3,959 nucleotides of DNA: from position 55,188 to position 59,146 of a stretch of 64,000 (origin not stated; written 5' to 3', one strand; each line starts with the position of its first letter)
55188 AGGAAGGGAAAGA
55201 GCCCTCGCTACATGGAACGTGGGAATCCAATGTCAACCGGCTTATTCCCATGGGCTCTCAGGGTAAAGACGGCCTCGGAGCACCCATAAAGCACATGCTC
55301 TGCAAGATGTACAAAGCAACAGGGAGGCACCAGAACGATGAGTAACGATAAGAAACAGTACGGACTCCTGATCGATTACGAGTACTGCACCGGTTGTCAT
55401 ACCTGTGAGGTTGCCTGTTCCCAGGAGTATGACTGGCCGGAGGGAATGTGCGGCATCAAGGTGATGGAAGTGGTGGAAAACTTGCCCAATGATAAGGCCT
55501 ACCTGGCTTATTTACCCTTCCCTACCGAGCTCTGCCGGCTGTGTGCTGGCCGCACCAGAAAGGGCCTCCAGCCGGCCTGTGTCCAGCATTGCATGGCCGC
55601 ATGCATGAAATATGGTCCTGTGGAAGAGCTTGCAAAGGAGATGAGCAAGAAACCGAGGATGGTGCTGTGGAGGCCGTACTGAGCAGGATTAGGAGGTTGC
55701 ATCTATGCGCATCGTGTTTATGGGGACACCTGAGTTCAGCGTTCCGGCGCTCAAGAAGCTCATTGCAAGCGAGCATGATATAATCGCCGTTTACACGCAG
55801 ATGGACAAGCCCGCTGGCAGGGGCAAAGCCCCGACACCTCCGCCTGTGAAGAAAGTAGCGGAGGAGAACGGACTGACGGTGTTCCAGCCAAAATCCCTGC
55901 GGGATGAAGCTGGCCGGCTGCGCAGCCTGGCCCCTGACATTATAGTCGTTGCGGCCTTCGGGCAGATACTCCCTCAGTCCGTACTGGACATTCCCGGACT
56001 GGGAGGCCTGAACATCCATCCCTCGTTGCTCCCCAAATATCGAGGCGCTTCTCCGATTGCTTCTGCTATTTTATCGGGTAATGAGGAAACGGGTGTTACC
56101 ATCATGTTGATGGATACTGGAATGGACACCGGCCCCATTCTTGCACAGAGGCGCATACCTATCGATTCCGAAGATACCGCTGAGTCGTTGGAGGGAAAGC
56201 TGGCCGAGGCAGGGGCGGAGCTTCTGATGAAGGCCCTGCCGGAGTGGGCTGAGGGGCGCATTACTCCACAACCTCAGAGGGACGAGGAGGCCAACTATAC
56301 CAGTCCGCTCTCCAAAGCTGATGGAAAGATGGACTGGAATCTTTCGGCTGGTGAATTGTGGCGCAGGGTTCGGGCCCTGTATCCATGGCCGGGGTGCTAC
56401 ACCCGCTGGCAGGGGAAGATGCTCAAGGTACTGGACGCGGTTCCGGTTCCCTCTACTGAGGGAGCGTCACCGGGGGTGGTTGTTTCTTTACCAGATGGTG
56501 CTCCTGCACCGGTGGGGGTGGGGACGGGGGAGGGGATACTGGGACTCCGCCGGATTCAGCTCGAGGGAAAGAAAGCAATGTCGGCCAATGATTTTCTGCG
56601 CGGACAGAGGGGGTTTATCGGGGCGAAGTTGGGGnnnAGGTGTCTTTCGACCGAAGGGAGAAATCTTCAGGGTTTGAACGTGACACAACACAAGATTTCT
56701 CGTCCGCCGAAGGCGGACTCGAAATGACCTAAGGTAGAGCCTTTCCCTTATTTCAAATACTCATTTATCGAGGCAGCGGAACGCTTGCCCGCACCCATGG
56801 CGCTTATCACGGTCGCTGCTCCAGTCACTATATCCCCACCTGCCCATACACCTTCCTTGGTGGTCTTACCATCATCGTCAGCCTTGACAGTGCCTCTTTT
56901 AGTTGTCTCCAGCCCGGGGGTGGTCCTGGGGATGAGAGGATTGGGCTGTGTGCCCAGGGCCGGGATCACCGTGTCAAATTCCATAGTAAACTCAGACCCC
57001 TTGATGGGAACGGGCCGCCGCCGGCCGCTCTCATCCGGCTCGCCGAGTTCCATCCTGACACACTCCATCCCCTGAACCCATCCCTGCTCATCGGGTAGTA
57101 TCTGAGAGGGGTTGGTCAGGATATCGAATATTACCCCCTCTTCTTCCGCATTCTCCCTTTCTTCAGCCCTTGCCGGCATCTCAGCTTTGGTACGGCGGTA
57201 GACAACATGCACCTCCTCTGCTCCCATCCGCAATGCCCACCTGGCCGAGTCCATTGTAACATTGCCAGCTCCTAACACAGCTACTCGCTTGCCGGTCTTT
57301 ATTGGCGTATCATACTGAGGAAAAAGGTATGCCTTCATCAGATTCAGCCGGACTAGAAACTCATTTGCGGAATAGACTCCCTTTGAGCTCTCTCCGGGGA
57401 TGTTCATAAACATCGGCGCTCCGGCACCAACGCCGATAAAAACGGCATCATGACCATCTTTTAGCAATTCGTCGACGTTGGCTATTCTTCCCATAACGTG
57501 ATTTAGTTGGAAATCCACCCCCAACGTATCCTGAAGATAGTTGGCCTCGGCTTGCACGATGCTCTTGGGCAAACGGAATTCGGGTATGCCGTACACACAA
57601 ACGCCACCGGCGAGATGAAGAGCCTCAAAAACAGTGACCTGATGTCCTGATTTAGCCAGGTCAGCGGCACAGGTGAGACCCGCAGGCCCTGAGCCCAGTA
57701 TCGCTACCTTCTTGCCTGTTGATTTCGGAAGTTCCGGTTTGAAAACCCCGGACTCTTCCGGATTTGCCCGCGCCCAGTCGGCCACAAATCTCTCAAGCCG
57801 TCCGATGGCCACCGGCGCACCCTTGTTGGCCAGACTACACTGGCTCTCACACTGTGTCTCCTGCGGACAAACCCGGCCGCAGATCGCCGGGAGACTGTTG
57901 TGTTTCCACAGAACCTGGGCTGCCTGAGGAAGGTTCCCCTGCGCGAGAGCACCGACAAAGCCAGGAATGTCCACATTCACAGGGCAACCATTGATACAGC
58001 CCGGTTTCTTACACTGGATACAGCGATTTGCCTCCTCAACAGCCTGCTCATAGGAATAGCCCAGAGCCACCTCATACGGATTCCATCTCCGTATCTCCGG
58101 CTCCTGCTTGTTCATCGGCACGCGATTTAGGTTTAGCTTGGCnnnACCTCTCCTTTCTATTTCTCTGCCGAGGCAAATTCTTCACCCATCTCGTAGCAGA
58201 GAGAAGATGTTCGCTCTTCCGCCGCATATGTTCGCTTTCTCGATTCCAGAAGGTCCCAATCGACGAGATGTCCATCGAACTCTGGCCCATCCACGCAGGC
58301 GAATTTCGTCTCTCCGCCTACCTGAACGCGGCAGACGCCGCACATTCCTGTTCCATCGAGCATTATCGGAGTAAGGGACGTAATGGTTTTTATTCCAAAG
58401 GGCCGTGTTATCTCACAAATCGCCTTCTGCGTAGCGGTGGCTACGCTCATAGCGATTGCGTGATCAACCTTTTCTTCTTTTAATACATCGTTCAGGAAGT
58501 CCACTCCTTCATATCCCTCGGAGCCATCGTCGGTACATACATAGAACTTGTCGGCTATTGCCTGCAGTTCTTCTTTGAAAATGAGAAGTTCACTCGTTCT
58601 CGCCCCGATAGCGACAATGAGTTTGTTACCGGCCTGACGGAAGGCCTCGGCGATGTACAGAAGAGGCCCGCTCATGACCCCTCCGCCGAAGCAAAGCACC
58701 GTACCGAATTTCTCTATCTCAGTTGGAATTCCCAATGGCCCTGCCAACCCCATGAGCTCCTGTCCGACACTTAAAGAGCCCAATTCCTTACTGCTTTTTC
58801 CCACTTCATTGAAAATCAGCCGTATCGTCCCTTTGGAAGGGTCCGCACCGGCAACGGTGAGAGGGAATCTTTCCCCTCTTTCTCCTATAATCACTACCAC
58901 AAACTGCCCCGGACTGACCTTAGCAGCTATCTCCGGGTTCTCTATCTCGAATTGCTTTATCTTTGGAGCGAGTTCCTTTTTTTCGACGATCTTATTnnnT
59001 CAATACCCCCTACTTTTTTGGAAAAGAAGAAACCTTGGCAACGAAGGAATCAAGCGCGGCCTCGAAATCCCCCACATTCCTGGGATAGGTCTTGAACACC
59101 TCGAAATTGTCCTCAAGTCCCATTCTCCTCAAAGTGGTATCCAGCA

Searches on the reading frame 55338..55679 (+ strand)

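Call 40: search_protein_families(library=pfam, proteins=[window:55338-55679:+], max_evalue=0.00001)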
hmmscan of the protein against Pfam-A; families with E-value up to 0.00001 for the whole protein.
window:55338-55679:+ (114 aa): 1 family
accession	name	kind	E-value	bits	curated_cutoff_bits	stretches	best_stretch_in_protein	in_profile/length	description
PF13247.11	Fer4_11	-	1.1e-06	29.2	26.2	1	38-93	43-98/100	4Fe-4S dicluster domain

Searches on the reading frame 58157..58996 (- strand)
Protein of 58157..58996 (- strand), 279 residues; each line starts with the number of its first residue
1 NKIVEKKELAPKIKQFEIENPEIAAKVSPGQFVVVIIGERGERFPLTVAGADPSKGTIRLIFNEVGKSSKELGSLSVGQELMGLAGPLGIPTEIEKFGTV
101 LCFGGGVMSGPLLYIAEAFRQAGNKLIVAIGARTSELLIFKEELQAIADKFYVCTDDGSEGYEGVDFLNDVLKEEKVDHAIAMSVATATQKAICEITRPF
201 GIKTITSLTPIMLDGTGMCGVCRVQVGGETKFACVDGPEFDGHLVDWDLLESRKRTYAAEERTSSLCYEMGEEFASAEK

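Call 40: search_protein_families(library=pfam, proteins=[window:58157-58996:-], max_evalue=0.00001)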
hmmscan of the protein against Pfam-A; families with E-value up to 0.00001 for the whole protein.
window:58157-58996:- (279 aa): 1 family
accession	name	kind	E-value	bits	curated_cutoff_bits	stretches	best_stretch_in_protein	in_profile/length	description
PF10418.14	DHODB_Fe-S_bind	-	4.2e-12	46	23.9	1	211-245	3-40/41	Iron-sulfur cluster binding domain of dihydroorotate dehydrogenase B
